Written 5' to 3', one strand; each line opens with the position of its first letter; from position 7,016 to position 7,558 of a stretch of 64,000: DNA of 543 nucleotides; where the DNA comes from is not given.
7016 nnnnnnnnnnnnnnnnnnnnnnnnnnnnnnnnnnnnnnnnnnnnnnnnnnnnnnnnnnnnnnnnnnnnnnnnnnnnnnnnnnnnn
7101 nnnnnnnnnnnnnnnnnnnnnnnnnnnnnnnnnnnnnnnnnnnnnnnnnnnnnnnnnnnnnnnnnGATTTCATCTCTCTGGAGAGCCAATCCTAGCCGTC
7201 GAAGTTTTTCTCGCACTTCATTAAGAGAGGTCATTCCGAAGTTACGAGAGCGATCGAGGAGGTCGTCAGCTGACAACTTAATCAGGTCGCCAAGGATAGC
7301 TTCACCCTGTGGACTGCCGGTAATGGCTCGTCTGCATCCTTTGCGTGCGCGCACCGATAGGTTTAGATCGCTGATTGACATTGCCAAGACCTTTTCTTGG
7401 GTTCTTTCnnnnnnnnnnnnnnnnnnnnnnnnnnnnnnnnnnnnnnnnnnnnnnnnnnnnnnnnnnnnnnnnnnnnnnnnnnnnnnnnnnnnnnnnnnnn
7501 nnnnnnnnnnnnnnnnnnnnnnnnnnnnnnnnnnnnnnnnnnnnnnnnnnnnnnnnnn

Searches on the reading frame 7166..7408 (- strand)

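Call 27: search_protein_families(library=pfam, proteins=[window:7166-7408:-], max_evalue=1)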
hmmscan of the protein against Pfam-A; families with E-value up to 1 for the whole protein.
window:7166-7408:- (81 aa): 1 family
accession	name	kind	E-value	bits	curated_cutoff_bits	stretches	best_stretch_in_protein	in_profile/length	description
PF03118.21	RNA_pol_A_CTD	-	1.6e-11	44.2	23.8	1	3-70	6-66/67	Bacterial RNA polymerase, alpha chain C terminal domain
